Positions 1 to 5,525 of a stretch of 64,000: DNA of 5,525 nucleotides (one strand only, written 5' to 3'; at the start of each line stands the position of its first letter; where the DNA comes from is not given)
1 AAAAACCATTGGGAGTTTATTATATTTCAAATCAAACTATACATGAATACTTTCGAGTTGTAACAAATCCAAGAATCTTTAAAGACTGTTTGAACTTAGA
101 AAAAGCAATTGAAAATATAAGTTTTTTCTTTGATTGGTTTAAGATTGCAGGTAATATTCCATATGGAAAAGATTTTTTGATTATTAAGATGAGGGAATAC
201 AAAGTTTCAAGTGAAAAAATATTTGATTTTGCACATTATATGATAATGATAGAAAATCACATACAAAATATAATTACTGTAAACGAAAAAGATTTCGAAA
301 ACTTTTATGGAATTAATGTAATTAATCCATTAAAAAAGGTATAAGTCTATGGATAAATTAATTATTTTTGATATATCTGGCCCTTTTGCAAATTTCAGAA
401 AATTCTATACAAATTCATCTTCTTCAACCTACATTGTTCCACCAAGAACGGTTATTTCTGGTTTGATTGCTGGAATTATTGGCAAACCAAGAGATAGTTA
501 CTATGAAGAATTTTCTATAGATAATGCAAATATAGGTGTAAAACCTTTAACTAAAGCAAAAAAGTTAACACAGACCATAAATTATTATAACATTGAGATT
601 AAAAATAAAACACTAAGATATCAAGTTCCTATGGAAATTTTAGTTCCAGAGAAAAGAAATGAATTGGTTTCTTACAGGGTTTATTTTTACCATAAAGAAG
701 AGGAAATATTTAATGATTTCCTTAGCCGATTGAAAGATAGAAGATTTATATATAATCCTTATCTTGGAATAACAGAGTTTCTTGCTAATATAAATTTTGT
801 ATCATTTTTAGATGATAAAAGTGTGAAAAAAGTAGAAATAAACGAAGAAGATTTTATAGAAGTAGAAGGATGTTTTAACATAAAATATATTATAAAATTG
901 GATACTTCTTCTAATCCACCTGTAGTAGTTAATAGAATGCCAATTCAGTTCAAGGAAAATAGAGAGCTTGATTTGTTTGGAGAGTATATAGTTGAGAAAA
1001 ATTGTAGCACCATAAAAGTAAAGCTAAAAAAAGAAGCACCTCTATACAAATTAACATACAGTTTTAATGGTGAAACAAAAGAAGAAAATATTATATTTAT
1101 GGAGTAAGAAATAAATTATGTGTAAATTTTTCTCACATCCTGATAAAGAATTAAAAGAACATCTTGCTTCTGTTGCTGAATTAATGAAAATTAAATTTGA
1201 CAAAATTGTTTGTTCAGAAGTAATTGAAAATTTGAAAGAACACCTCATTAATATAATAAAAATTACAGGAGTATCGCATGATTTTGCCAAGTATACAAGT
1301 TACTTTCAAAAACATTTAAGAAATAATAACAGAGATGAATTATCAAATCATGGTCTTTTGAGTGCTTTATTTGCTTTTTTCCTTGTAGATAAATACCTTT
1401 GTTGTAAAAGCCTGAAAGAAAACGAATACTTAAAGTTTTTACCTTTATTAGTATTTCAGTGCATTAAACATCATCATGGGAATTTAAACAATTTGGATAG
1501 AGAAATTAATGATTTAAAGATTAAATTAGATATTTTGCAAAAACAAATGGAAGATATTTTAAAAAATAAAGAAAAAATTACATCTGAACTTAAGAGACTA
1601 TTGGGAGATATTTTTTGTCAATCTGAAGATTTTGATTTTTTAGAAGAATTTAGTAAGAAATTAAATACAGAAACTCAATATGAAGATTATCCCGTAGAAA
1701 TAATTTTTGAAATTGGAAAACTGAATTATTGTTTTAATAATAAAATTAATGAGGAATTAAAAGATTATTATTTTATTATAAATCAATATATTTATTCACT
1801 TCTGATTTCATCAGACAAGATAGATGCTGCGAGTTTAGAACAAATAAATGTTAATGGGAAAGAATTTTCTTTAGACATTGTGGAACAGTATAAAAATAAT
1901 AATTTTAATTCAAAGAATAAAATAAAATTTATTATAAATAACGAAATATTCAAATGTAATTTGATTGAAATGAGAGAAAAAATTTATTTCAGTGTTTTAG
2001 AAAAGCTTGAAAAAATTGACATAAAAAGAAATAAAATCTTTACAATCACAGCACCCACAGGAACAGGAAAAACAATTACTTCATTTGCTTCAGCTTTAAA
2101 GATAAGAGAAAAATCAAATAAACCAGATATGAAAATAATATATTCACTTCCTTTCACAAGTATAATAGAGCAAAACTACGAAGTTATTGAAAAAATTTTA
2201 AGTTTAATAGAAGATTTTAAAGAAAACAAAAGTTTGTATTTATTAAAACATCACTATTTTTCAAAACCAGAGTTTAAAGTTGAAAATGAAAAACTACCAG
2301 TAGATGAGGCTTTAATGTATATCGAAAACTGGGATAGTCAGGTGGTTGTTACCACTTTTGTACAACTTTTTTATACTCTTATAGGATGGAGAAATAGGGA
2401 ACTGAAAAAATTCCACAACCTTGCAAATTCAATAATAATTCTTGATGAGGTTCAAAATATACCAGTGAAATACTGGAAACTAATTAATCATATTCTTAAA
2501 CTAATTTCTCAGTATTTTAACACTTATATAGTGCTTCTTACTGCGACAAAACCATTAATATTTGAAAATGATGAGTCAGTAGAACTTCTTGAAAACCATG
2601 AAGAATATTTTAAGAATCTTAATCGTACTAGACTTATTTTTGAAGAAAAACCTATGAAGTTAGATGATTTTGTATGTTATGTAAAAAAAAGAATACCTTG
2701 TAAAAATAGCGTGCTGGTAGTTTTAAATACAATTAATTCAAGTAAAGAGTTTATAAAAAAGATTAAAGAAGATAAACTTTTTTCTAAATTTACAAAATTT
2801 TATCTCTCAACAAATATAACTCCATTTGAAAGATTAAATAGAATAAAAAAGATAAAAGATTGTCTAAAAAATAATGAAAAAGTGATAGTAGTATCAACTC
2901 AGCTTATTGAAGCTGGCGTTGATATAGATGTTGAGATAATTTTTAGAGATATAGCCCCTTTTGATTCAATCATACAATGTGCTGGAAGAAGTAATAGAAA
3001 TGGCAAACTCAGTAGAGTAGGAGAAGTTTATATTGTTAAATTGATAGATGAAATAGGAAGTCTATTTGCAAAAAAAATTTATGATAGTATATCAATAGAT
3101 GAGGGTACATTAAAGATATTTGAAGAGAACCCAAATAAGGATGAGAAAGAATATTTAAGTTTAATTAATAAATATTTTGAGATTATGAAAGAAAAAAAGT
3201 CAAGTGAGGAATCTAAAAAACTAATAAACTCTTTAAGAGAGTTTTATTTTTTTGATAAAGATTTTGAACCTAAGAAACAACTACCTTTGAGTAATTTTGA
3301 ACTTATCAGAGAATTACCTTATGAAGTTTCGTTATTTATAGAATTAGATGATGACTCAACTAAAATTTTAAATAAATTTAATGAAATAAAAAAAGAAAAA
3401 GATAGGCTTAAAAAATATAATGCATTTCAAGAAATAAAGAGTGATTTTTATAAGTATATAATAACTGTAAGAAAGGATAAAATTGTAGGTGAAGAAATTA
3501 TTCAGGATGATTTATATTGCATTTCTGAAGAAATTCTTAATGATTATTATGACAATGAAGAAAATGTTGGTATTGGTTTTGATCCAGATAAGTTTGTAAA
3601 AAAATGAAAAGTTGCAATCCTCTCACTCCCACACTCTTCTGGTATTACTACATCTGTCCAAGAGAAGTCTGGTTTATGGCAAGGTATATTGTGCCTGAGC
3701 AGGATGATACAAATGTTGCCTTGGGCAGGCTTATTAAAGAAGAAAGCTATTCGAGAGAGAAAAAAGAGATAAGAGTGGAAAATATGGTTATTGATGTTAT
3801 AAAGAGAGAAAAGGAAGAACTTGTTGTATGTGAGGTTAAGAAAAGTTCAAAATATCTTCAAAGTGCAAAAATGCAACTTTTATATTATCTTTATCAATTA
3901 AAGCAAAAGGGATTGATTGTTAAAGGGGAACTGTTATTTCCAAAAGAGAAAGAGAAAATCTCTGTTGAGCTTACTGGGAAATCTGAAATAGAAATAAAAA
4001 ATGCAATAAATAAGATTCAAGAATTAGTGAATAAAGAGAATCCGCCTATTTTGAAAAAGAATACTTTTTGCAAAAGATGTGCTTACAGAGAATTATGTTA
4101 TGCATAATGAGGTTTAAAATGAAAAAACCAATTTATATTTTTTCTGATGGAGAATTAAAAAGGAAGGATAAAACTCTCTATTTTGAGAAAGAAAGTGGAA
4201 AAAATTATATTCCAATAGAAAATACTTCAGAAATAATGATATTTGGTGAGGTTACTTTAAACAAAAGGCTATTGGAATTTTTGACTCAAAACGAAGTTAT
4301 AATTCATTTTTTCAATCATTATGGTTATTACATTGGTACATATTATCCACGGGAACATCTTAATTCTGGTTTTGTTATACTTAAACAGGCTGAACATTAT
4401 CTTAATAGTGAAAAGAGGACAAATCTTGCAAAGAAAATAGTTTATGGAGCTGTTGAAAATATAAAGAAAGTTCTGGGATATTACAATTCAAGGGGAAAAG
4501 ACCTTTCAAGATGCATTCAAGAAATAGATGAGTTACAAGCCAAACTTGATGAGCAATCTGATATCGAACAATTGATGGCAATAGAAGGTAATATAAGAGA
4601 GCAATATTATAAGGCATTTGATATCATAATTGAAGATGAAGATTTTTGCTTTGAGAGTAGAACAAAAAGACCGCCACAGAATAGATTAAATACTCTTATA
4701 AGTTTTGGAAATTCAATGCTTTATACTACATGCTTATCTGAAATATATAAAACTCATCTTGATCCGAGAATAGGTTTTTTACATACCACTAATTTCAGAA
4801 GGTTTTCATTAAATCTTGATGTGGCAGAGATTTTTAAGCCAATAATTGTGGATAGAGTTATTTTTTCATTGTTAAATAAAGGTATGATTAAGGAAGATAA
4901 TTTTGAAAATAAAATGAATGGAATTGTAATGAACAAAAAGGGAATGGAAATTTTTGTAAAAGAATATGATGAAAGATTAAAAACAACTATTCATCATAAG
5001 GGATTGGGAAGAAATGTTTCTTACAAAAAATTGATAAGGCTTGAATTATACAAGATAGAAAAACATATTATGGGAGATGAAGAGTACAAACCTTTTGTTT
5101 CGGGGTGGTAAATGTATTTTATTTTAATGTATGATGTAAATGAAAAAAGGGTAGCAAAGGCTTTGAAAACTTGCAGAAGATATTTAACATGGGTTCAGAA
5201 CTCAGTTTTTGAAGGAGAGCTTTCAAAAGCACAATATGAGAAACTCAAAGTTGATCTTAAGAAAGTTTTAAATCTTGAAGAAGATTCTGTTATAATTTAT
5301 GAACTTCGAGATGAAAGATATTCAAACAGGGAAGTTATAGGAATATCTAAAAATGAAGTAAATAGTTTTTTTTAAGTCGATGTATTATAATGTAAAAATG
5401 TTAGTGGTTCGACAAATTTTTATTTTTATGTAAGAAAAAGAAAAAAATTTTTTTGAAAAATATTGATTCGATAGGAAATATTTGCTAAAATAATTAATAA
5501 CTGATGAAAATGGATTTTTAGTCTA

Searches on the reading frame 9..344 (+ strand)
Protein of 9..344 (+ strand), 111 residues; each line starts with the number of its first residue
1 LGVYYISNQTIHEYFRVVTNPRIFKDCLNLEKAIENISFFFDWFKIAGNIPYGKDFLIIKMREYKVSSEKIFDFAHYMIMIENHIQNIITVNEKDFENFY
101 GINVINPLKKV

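Call 5: search_protein_families(library=ncbifam, proteins=[window:9-344:+])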
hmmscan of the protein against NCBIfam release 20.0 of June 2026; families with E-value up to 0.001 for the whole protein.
window:9-344:+ (111 aa): 1 family
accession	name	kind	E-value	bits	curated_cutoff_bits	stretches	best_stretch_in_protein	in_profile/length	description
TIGR00028.1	Mtu_PIN_fam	subfamily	4e-06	27.1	73.6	1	9-109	42-142/143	TA system VapC family ribonuclease toxin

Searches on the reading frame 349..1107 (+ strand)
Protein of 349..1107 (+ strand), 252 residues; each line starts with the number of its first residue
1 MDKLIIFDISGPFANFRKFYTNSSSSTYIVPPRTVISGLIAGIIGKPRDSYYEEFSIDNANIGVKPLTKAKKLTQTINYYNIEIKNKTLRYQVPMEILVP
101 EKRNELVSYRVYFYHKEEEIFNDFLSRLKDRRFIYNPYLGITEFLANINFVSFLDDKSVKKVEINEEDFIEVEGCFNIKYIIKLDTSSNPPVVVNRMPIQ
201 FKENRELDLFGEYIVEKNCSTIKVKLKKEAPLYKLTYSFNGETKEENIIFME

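Call 5: search_protein_families(library=ncbifam, proteins=[window:349-1107:+])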
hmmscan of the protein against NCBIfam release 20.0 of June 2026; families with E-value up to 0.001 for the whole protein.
window:349-1107:+ (252 aa): 2 families
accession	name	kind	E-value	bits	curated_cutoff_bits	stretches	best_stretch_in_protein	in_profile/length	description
TIGR02592.1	cas_Cas5h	exception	2.9e-30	105.7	97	1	5-207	3-198/241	type I-B CRISPR-associated protein Cas5b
TIGR02593.1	CRISPR_cas5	subfamily_domain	4.7e-07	29.5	17.8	1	5-46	2-43/43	CRISPR-associated protein Cas5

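Call 16: find_encoding_contigs(protein=window:349-1107:+, flank=10000, max_places=10)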
Protein window:349-1107:+ (252 aa): 8 contigs read that carry it; 8 places shown.
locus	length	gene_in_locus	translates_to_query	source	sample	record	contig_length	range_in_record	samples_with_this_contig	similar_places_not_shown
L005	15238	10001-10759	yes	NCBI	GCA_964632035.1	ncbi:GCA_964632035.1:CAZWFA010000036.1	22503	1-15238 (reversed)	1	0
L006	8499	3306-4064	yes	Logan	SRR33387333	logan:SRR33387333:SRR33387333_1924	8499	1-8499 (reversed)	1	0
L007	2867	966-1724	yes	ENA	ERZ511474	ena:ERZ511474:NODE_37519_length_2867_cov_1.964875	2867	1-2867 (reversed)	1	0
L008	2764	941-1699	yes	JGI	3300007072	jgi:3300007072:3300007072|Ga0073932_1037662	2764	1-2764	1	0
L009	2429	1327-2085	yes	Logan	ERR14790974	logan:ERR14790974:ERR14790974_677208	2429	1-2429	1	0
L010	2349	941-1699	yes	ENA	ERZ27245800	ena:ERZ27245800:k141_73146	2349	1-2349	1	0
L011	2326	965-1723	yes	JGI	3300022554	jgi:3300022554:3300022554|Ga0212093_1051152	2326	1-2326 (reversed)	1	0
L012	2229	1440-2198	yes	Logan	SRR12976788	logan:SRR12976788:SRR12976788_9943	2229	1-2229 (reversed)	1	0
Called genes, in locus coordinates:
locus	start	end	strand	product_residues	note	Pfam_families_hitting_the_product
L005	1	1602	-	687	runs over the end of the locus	PF02465:FliD_N, PF07195:FliD_C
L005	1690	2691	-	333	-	PF01116:F_bP_aldolase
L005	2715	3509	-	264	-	PF04909:Amidohydro_2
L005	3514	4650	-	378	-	PF01168:Ala_racemase_N, PF00842:Ala_racemase_C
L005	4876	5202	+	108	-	-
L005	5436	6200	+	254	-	PF21350:Cas6_I-A, PF01881:Cas_Cas6_C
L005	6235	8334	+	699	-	PF09484:Cas_TM1802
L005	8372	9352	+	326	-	PF05107:Cas_Cas7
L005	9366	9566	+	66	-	-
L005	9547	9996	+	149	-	-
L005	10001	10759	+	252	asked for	PF09704:Cas_Cas5d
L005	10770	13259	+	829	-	PF04851:ResIII, PF00270:DEAD, PF02562:PhoH (faint), PF00271:Helicase_C (weak), PF22590:Cas3-like_C_2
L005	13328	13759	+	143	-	PF01930:Cas_Cas4, PF12705:PDDEXK_1 (weak)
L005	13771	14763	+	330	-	PF01867:Cas_Cas1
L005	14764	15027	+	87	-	PF09827:CRISPR_Cas2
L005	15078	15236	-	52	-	?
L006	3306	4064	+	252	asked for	PF09704:Cas_Cas5d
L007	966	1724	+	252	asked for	PF09704:Cas_Cas5d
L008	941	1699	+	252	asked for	PF09704:Cas_Cas5d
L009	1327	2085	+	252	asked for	PF09704:Cas_Cas5d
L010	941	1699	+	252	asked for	PF09704:Cas_Cas5d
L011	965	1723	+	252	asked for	PF09704:Cas_Cas5d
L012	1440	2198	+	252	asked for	PF09704:Cas_Cas5d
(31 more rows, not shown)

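Call 64: search_protein_families(library=pfam, proteins=[L005:9366-9566:+, L005:9547-9996:+, L005:4876-5202:+], max_evalue=0.1)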
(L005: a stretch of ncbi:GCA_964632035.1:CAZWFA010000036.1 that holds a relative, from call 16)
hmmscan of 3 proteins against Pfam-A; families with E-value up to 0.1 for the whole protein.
L005:9366-9566:+ (66 aa): 3 families
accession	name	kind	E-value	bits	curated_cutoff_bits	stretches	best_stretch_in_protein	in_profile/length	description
PF07661.19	MORN_2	-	0.023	15.3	29.6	1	27-45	3-21/22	MORN repeat variant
PF20405.4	DUF6695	-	0.027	15.2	25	1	13-61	13-58/79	DUF6695 C-terminal domain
PF10382.14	ZGRF1-like_N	-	0.099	13.4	23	0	10-57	5-49/80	DNA helicase ZGRF1-like, N-terminal domain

L005:9547-9996:+ (149 aa): 1 family
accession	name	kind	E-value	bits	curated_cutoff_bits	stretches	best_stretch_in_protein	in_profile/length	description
PF01850.27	PIN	-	5.8e-05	24.1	23.6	1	11-137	2-117/120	PIN domain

L005:4876-5202:+ (108 aa): 0 families

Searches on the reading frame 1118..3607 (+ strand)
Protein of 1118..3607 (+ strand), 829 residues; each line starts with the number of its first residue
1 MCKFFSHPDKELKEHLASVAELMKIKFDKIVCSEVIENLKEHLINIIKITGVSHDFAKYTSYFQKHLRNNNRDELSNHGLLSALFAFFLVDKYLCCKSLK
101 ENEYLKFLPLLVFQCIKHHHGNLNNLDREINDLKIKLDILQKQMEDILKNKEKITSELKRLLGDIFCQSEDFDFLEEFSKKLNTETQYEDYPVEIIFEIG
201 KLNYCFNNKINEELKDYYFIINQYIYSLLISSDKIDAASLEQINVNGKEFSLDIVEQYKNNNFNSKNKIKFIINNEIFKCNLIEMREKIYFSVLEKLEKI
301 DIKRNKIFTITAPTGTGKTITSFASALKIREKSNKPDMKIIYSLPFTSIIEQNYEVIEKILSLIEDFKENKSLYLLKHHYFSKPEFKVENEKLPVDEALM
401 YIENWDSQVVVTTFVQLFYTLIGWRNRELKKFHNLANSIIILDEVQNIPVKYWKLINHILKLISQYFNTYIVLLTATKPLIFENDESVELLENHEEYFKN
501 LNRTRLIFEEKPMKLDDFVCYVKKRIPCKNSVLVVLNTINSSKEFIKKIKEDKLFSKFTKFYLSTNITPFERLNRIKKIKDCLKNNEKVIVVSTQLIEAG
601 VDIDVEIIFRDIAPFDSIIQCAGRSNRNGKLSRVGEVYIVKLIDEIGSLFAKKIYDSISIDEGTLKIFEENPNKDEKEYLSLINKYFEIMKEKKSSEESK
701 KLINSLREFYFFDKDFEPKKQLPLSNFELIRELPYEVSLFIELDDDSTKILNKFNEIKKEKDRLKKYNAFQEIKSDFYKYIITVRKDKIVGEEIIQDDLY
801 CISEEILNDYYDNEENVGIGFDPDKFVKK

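Call 5: search_protein_families(library=ncbifam, proteins=[window:1118-3607:+])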
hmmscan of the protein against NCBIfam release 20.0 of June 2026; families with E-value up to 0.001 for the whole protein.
window:1118-3607:+ (829 aa): 5 families
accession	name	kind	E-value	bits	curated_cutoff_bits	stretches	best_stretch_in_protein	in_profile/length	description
TIGR01587.1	cas3_core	equivalog_domain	1.6e-43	149.2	102.45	1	308-670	2-357/358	CRISPR-associated helicase Cas3'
TIGR02621.3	cas3_GSU0051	exception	1.2e-27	97.1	400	1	467-641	201-386/854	type I-G CRISPR-associated helicase/endonuclease Cas3g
TIGR01596.1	cas3_HD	equivalog_domain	3.7e-21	76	43.45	1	12-238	1-178/178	CRISPR-associated endonuclease Cas3''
NF007248.0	PRK09694.1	equivalog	2.8e-09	35.5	569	1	532-635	563-669/878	CRISPR-associated helicase/endonuclease Cas3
TIGR03158.1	cas3_cyano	exception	0.00012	21.3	69.1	0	302-585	11-294/357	type I-D CRISPR-associated helicase Cas3'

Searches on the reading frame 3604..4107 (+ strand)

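Call 5: search_protein_families(library=ncbifam, proteins=[window:3604-4107:+])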
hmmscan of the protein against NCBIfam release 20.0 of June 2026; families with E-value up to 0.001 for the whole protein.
window:3604-4107:+ (167 aa): 3 families
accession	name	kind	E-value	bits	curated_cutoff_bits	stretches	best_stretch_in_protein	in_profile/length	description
TIGR00372.1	cas4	equivalog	1.4e-29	103.2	65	1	14-166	8-179/180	CRISPR-associated protein Cas4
NF049935.1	cas4g_cas1g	exception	1.6e-10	40.1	560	1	44-165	61-189/546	CRISPR-associated endonuclease Cas4g/Cas1g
TIGR03491.1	TIGR03491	subfamily_domain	0.00047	19.2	97.45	1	78-167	116-206/462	TM0106 family RecB-like putative nuclease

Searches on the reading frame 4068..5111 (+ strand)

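Call 5: search_protein_families(library=ncbifam, proteins=[window:4068-5111:+])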
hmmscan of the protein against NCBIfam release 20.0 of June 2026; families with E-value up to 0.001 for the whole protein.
window:4068-5111:+ (347 aa): 10 families
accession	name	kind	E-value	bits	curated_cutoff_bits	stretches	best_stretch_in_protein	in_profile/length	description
TIGR03641.1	cas1_HMARI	exception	3.9e-144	479.9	304.1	1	21-347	2-324/324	type I-B CRISPR-associated endonuclease Cas1b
TIGR00287.1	cas1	equivalog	1.4e-105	353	71.7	1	22-342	2-327/327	CRISPR-associated endonuclease Cas1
TIGR04093.1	cas1_CYANO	exception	1.6e-69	234.4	385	1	29-344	11-332/334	type I-D CRISPR-associated endonuclease Cas1d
NF049935.1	cas4g_cas1g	exception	1e-61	209.1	560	1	17-344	212-544/546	CRISPR-associated endonuclease Cas4g/Cas1g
TIGR03640.1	cas1_DVULG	exception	1.7e-56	191.9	385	1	22-344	6-339/340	type I-C CRISPR-associated endonuclease Cas1c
TIGR03983.1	cas1_MYXAN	equivalog_domain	8e-44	150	358.05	1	29-337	22-337/347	type I-MYXAN CRISPR-associated endonuclease Cas1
TIGR04329.1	cas1_PREFRAN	exception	1.8e-20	73.2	300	1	49-294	40-275/317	type V CRISPR-associated endonuclease Cas1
TIGR03639.1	cas1_NMENI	exception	1.1e-15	57.7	120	1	20-287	2-251/278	type II CRISPR-associated endonuclease Cas1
TIGR03638.1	cas1_ECOLI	exception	4.8e-14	52.2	215.6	1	159-278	123-238/269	type I-E CRISPR-associated endonuclease Cas1e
TIGR03637.1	cas1_YPEST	exception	2e-10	40.5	150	1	105-298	106-300/307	type I-F CRISPR-associated endonuclease Cas1f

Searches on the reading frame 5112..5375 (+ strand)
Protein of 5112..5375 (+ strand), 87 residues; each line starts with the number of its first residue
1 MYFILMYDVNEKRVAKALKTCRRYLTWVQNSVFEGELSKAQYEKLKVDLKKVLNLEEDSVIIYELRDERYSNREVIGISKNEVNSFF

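Call 5: search_protein_families(library=ncbifam, proteins=[window:5112-5375:+])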
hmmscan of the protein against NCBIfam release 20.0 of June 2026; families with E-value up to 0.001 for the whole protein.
window:5112-5375:+ (87 aa): 1 family
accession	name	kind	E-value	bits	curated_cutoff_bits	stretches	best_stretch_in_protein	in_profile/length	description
TIGR01573.1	cas2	equivalog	3.2e-15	56.1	24.5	1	1-81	1-86/96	CRISPR-associated endonuclease Cas2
